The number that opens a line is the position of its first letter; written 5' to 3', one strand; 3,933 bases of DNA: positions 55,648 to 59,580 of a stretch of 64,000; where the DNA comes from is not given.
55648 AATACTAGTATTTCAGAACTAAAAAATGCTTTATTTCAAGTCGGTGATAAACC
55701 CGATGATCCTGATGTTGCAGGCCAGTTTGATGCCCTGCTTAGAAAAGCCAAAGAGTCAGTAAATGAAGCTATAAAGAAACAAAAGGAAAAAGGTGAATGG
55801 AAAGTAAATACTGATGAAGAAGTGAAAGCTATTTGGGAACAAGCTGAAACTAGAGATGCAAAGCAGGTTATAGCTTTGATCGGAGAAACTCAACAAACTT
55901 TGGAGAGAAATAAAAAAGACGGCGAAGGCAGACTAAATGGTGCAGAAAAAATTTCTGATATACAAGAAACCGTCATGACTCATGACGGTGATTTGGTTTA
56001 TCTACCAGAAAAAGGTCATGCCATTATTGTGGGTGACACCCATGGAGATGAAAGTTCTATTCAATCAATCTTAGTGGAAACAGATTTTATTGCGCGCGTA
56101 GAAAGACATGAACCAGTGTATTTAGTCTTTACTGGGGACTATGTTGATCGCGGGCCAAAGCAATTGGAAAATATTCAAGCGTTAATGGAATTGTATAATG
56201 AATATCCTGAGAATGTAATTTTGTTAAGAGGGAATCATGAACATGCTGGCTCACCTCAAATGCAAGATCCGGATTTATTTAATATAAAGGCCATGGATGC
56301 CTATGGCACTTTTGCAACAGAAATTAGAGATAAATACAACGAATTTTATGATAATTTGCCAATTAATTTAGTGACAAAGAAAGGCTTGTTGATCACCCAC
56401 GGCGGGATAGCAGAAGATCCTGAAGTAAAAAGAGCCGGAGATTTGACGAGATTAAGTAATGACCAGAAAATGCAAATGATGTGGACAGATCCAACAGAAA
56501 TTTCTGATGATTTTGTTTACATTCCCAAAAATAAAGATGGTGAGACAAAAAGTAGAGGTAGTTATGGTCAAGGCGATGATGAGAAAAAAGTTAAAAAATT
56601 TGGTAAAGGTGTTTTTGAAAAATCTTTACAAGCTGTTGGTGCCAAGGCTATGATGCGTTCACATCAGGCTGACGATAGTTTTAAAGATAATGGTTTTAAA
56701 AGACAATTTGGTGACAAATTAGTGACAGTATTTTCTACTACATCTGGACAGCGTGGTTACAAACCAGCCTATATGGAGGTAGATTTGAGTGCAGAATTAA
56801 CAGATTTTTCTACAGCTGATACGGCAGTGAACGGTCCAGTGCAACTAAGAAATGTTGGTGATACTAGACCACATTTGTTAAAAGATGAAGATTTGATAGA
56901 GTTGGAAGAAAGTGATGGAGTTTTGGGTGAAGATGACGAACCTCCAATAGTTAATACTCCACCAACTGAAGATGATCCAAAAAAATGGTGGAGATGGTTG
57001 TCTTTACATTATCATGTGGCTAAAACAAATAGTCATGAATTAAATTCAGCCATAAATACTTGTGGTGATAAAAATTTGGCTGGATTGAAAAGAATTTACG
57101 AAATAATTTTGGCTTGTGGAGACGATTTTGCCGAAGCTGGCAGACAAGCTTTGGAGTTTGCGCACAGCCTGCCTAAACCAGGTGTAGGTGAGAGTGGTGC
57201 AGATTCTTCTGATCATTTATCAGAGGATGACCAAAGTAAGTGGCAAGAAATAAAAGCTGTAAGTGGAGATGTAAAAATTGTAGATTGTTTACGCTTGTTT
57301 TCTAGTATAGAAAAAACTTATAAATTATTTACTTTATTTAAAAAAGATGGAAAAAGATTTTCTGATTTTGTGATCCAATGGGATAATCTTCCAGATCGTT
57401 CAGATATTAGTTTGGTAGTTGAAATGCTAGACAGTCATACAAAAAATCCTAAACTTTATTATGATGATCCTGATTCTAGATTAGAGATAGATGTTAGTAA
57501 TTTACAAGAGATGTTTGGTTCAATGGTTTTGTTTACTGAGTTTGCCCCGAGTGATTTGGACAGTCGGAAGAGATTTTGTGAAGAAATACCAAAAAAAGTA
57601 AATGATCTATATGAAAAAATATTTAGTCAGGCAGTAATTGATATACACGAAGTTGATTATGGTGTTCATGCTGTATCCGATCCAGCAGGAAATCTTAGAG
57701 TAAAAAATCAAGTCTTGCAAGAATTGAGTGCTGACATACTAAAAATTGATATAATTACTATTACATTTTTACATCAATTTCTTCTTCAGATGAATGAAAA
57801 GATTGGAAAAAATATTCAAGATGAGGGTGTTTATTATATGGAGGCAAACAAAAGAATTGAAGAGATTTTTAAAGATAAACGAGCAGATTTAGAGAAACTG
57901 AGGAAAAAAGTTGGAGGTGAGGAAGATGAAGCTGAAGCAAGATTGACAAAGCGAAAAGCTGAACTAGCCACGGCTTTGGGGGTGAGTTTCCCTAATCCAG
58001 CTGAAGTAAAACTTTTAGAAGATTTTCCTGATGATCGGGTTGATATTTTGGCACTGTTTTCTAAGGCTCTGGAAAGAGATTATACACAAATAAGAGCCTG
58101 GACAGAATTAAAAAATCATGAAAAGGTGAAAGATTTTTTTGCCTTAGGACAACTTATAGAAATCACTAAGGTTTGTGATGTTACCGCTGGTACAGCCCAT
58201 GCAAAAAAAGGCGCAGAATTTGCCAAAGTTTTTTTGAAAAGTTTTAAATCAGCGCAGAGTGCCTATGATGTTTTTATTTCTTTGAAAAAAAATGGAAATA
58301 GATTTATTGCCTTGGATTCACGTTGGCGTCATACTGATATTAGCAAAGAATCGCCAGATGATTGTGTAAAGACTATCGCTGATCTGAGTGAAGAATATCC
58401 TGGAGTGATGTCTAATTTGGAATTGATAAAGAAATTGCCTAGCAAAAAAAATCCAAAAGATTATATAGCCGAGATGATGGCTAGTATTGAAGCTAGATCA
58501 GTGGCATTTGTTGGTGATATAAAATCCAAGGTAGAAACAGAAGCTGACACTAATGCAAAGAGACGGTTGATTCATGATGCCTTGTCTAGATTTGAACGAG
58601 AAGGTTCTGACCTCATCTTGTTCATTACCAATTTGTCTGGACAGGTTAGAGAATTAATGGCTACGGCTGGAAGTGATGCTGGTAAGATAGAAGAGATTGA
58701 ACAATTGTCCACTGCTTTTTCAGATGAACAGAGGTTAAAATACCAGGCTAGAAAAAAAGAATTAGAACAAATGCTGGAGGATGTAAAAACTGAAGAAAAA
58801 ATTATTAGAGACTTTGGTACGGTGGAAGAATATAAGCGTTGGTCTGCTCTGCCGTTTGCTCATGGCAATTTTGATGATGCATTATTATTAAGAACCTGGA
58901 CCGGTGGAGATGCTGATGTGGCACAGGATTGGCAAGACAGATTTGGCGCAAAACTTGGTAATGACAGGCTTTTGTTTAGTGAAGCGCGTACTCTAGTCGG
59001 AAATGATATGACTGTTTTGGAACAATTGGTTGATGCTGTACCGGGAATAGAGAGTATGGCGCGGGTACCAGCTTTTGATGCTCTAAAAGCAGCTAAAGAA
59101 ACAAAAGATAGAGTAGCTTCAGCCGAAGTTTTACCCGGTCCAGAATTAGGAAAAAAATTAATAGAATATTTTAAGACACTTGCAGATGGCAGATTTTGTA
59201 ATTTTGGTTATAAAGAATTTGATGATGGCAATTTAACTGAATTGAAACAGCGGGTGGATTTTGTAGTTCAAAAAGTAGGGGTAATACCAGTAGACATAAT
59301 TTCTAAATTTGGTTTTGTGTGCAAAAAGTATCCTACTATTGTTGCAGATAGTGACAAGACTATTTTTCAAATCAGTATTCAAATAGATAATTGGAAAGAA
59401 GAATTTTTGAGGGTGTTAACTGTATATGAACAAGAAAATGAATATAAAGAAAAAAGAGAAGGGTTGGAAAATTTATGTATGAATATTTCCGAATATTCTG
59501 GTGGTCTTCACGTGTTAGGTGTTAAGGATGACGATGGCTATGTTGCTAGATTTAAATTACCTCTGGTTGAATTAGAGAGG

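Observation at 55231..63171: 2646-aa protein fusing a PPP Ser/Thr-phosphatase-type domain to a triplicated MORN-like module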

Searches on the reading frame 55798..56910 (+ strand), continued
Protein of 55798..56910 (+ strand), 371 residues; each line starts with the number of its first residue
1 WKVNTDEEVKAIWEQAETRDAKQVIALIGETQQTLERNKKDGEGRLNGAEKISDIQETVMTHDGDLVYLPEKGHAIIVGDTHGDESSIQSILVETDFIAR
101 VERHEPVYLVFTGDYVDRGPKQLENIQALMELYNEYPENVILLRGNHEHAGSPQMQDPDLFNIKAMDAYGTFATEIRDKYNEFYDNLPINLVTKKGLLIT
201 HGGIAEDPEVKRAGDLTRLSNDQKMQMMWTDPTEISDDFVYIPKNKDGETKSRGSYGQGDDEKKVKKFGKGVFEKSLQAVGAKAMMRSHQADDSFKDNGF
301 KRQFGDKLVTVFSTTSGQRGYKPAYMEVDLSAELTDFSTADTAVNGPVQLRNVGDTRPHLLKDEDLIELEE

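Call 34: find_homologous_proteins(query=window:55798-56910:+, max_evalue=0.00001)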
Query window:55798-56910:+ (371 aa): 73 proteins with E <= 0.00001 among 2260 candidates.
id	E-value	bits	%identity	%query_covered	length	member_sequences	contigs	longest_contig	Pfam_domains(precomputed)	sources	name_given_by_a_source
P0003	5.7e-22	96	30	74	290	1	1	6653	PF00149.34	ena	-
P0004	5.0e-21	93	29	88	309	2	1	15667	PF00149.34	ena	-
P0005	1.5e-20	92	30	69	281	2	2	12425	PF00149.34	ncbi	ncbi:MAG: metallophosphoesterase [Promethearchaeota archaeon]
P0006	4.1e-20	90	29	87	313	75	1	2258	PF00149.34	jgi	jgi:protein phosphatase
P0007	5.7e-20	90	31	74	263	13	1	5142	PF00149.34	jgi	jgi:predicted phosphodiesterase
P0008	6.5e-20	90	31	72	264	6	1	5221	PF00149.34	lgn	-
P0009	8.7e-20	89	31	64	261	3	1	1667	PF00149.34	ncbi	-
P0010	1.9e-19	88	30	73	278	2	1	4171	PF00149.34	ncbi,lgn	-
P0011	2.0e-19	88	29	73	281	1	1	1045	PF00149.34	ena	-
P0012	6.9e-19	86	31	68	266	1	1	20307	PF00149.34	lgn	-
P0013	2.0e-18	85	29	73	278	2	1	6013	PF00149.34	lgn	-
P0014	2.4e-18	84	31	70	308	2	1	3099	PF00149.34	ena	-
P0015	4.2e-18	84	28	76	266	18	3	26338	PF00149.34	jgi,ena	-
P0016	5.7e-18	83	32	66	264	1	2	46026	PF00149.34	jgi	-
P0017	5.8e-18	83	34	65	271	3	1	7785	PF00149.34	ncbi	ncbi:MAG: metallophosphoesterase [Thermofilaceae archaeon]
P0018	1.4e-17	82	34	68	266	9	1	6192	PF00149.34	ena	-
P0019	1.4e-17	82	30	65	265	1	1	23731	PF00149.34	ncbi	ncbi:MAG: metallophosphoesterase [Candidatus Caldarchaeales archaeon]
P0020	1.5e-17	82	31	69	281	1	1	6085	PF00149.34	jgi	jgi:protein phosphatase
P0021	1.6e-17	82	30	66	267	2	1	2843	PF00149.34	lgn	-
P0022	3.2e-17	81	31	67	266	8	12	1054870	PF00149.34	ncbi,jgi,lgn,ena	ncbi:MAG: metallophosphoesterase [Nitrososphaerota archaeon]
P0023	3.5e-17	81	33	65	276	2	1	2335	PF00149.34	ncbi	-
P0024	3.7e-17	81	32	64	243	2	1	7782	PF00149.34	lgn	-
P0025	4.7e-17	80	31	66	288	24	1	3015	PF00149.34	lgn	-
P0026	8.5e-17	79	28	74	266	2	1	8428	PF00149.34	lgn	-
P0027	8.8e-17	79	32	69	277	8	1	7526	PF00149.34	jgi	-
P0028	1.4e-16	79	31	66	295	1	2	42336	PF00149.34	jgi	jgi:predicted MPP superfamily phosphohydrolase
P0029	1.4e-16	79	31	66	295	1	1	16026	PF00149.34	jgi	jgi:predicted MPP superfamily phosphohydrolase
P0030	1.7e-16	78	31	67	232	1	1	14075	PF00149.34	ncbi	ncbi:MAG: metallophosphoesterase, partial [Nitrososphaerota archaeon]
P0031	1.7e-16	78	31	66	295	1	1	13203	PF00149.34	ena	-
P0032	2.4e-16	78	32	65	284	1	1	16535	PF12850.13,PF00149.34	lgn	-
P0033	3.1e-16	78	30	68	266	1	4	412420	PF00149.34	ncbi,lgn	ncbi:MAG: metallophosphoesterase [Nitrososphaerota archaeon]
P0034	5.3e-16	77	31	66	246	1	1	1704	PF00149.34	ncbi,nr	ncbi:TPA: serine/threonine protein phosphatase, partial [Candidatus Bathyarchaeota archaeon]|nr:seri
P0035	5.3e-16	77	37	43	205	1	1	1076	PF00149.34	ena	-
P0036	6.3e-16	76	31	65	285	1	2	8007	PF00149.34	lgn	-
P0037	6.7e-16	76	29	66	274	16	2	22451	PF00149.34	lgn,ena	-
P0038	8.3e-16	76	31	72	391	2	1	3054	PF00149.34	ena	-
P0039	8.8e-16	76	31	74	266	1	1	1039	PF00149.34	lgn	-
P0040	9.4e-16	76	34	66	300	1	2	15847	PF00149.34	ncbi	ncbi:MAG: metallophosphoesterase [Candidatus Korarchaeum sp.]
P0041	1.6e-15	75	29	76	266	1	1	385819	PF00149.34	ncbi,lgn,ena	-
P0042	1.6e-15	75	34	66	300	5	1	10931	PF00149.34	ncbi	ncbi:MAG: metallophosphoesterase [Candidatus Korarchaeum sp.]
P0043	1.8e-15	75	31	69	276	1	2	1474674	PF00149.34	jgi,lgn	-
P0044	2.9e-15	74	31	65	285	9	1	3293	PF00149.34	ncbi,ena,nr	ncbi:MAG: metallophosphoesterase [Candidatus Odinarchaeota archaeon]|nr:metallophosphoesterase [Cand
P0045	4.4e-15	74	31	65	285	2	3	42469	PF00149.34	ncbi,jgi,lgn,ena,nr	ncbi:MAG: serine/threonine protein phosphatase [Thermofilum sp. ex4484_79]|nr:MAG: serine/threonine 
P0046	4.9e-15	74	29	69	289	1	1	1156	PF00149.34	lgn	-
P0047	6.7e-15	73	32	68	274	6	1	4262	PF00149.34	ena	-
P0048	1.2e-14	72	29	75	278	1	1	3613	PF00149.34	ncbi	ncbi:MAG: metallophosphoesterase [Candidatus Helarchaeales archaeon]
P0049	2.4e-14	71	34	67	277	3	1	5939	PF00149.34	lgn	-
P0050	6.5e-14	70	31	67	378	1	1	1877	PF00149.34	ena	-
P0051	8.3e-14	70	30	71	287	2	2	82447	PF12850.13,PF00149.34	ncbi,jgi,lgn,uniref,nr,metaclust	ncbi:MAG: metallophosphoesterase [Candidatus Aramenus sulfurataquae]|jgi:protein phosphatase|uniref:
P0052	9.9e-14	69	33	65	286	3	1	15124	PF00149.34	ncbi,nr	ncbi:MAG: metallophosphoesterase, partial [Thermoproteales archaeon]|nr:metallophosphoesterase [Ther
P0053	1.0e-13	69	28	65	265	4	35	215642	PF00149.34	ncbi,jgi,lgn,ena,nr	ncbi:MAG: metallophosphoesterase [Nitrososphaerota archaeon]|nr:metallophosphoesterase [Candidatus G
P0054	1.2e-13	69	29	66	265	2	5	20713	PF00149.34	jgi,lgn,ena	-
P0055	1.3e-13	69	29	64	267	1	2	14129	PF00149.34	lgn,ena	-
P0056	2.6e-13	68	36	40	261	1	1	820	PF00149.34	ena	-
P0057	2.7e-13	68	29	64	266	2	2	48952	PF00149.34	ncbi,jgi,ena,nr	ncbi:MAG TPA: serine/threonine protein phosphatase [Candidatus Bathyarchaeota archaeon]|nr:serine/th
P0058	3.2e-13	68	28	71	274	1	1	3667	PF00149.34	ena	-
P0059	7.1e-13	66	30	64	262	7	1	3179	PF12850.13,PF00149.34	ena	-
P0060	8.7e-13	66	30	68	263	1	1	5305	PF00149.34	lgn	-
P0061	1.7e-12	65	30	65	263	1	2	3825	PF00149.34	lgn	-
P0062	2.3e-12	65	29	65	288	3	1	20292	PF00149.34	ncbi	-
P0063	3.1e-12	64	29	66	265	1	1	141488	PF00149.34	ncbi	-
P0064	4.5e-12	64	29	64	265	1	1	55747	PF00149.34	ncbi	-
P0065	6.3e-12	63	30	65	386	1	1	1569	PF00149.34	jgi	jgi:protein phosphatase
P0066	6.4e-12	63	30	74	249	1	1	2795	PF00149.34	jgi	jgi:predicted phosphodiesterase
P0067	1.4e-11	62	30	65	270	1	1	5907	PF00149.34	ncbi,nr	ncbi:MAG: metallophosphoesterase [Methanosarcinaceae archaeon]|nr:metallophosphoesterase [Methanosar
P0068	2.4e-11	61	28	73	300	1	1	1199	PF00149.34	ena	-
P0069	1.7e-10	59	28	66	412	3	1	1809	PF00149.34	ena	-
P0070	8.2e-8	50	27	79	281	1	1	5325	PF12850.13,PF00149.34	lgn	-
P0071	1.2e-7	49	25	66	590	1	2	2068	PF00149.34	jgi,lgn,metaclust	metaclust:\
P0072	5.1e-7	47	26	66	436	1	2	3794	PF00149.34,PF08321.19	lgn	-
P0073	5.7e-7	47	29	65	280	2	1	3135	PF12850.13,PF00149.34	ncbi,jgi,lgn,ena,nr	ncbi:MAG TPA: serine/threonine protein phosphatase [Candidatus Korarchaeota archaeon]|nr:serine/thre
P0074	1.2e-6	46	28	69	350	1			PF00149.34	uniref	uniref:Serine/threonine-protein phosphatase n=1 Tax=Parastrongyloides trichosuri TaxID=131310 RepID=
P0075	5.4e-6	44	32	35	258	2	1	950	PF00149.34,PF08321.19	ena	-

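Call 45: predict_structure(alignment_id=A4)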
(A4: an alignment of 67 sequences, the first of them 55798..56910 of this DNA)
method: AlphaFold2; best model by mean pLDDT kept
length: 371 residues; sequences in the alignment: 67
mean_pLDDT: 85.7   pTM: 0.88
mean pLDDT of the five models: 85.7, 84.4, 83.9, 83.7, 82.3
residues with pLDDT >= 90: 229; 70-90: 83; 50-70: 42; < 50: 17
segments of 3 or more residues with pLDDT < 50: 357-371
pLDDT, mean of each block of 10 residues (from residue 1): 78 97 98 93 70 69 87 96 94 95 96 91 96 97 91 58 90 94 94 94 86 88 91 95 70 65 87 95 94 91 96 84 94 83 73 65 44 38
secondary structure, 60 per line:
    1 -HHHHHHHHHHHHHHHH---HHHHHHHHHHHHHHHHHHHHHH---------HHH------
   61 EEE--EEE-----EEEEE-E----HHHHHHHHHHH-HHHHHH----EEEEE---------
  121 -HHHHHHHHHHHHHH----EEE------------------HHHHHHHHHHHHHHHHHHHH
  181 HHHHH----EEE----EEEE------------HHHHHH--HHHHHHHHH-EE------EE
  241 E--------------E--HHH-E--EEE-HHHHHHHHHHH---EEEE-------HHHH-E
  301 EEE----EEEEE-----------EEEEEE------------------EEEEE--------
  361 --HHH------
elements in order: H2-17 H21-42 E61-63 E66-68 E74-78 H85-95 H97-102 E107-111 H122-135 E140-142 H161-185 E190-192 E197-200 H213-218 H221-229 E239-241 E266-268 H270-280 E284-287 H295-298 E300-303 E308-312 E324-329 E348-352
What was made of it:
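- On PPP phosphoprotein phosphatases (Pfam PF00149 superfamily, PPP branch): The AlphaFold2 model has pLDDT 85.7 and pTM 0.88 (call 45).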

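Call 47: fold_search(model_id=the predicted structure, library=pdb)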
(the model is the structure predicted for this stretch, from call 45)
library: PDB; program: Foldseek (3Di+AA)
matches with E <= 10: 874; with E <= 0.001: 176
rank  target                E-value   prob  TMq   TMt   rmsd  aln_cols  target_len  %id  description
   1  4zvz_A                3.8e-19  1.00  0.59  0.69   5.9       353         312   20  Co-crystal structures of PP5 in complex with 5-methyl-7-oxabicyclo[2.2.1]heptane-2,3-dicarboxylic acid (released 2016-04-27)
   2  4zvz_B                5.1e-19  1.00  0.59  0.69   5.9       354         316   21  Co-crystal structures of PP5 in complex with 5-methyl-7-oxabicyclo[2.2.1]heptane-2,3-dicarboxylic acid (released 2016-04-27)
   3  5hpe                  1.1e-18  1.00  0.64  0.72   4.0       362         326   19  Phosphatase domain of PP5 bound to a phosphomimetic Cdc37 substrate peptide (released 2016-07-27)
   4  1wao_1                1.1e-18  1.00  0.57  0.45   6.4       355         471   20  PP5 structure (released 2005-02-22)
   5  4zx2                  1.2e-18  1.00  0.58  0.66   6.0       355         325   20  Co-crystal structures of PP5 in complex with 5-methyl-7-oxabicyclo[2.2.1]heptane-2,3-dicarboxylic acid (released 2016-04-27)
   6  4zvz_D                1.3e-18  1.00  0.62  0.73   4.9       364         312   20  Co-crystal structures of PP5 in complex with 5-methyl-7-oxabicyclo[2.2.1]heptane-2,3-dicarboxylic acid (released 2016-04-27)
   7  1s70_A                1.6e-18  1.00  0.63  0.75   4.7       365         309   19  Complex between protein ser/thr phosphatase-1 (delta) and the myosin phosphatase targeting subunit 1 (MYPT1) (released 2004-06-22)
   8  2npp_C                1.6e-18  1.00  0.64  0.76   6.8       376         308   19  Structure of the Protein Phosphatase 2A Holoenzyme (released 2006-12-12)
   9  1s95_A                1.6e-18  1.00  0.61  0.69   5.0       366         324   20  Structure of serine/threonine protein phosphatase 5 (released 2004-08-24)
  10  7zr5_P                1.7e-18  1.00  0.63  0.55   4.3       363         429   20  CryoEM structure of HSP90-CDC37-BRAF(V600E)-PP5(closed) complex (released 2022-12-14)
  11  5ui1_D                1.7e-18  1.00  0.61  0.72   5.1       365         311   20  Crystal Structure of Human Protein Phosphatase 5C (PP5C) in complex with a triazole inhibitor (released 2018-01-17)
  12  3fga_C                1.8e-18  1.00  0.65  0.78   3.6       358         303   19  Structural Basis of PP2A and Sgo interaction (released 2009-09-22)
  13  7qwj                  1.8e-18  1.00  0.64  0.79   4.2       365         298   19  Crystal structure of Glc7 phosphatase (released 2023-02-01)
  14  5wg8                  2.0e-18  1.00  0.57  0.66   6.2       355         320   19  Structure of PP5C with LB-100; 7-oxabicyclo[2.2.1]heptane-2,3-dicarbonyl moiety modeled in the density (released 2018-07-18)
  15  5zqv_A                2.2e-18  1.00  0.63  0.79   4.8       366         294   19  Crystal Structure of Protein Phosphate 1 complexed with PP1 binding domain of GM (released 2019-03-13)
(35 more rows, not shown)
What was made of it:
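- On PPP phosphoprotein phosphatases (Pfam PF00149 superfamily, PPP branch): Foldseek against PDB gives E 4e-19 to 1e-17 to PP5, PP1 and PP2A, with target-normalised TM up to 0.82 (call 47).
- Closest known: 'EukaryoticPPP-Like' PPP phosphatases of Archaea and a few Bacteria. Same: The fold matches PP1, PP2A and PP5 (call 47).
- Checked: Its best PDB matches are PP5, PP1 and PP2A (E about 1e-18, TM up to 0.82; calls 45, 47).
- The model has pLDDT 85.7, with Foldseek E about 1e-18 to PP5, PP1 and PP2A (calls 45, 47).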

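Call 88: find_related_loci(query=A3, collection=viral_contigs, flank=5000)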
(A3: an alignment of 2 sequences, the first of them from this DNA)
Query A3 (371 aa) in viral_contigs; peptide patterns used: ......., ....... (x = any residue, [..] = any of these).
65 stretches matched a pattern, but none encodes a relative of the query by tblastn (E <= 1e-3).

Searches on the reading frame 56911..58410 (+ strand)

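Call 81: search_protein_families(library=pfam, proteins=[window:56911-58410:+], max_evalue=1)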
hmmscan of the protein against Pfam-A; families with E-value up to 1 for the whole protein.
window:56911-58410:+ (500 aa): 2 families
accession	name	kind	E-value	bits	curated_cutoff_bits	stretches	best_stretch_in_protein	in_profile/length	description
PF07743.18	HSCB_C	-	0.017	15.9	22.1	1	310-347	10-46/74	HSCB C-terminal oligomerisation domain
PF00752.23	XPG_N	-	0.053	14.4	22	1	256-318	7-67/101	XPG N-terminal domain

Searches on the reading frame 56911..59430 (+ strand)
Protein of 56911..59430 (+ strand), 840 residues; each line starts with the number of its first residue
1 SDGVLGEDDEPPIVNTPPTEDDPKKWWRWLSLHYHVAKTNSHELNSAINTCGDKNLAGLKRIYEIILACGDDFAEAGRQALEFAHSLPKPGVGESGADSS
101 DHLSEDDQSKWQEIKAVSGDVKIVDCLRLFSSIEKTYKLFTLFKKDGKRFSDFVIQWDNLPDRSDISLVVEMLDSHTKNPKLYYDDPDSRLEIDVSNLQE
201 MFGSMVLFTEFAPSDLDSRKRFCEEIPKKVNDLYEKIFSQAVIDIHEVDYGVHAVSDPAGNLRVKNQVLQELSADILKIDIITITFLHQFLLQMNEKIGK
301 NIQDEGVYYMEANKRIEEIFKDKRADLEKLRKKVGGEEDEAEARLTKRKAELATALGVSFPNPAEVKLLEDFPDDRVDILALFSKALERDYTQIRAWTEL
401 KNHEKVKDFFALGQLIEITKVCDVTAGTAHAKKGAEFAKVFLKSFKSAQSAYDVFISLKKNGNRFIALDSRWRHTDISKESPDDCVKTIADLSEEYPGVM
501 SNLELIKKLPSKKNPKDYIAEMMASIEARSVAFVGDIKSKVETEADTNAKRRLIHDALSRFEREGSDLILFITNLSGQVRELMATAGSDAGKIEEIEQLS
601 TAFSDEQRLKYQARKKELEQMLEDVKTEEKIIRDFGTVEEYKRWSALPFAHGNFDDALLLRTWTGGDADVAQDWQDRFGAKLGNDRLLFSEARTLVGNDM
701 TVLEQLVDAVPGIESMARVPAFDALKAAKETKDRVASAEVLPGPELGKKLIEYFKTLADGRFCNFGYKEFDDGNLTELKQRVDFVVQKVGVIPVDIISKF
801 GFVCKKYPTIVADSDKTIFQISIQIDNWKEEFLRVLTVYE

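Call 62: search_solved_structures(query=window:56911-59430:+, max_evalue=1)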
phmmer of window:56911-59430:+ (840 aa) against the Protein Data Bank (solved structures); distinct sequences matched with E-value up to 1: 0.
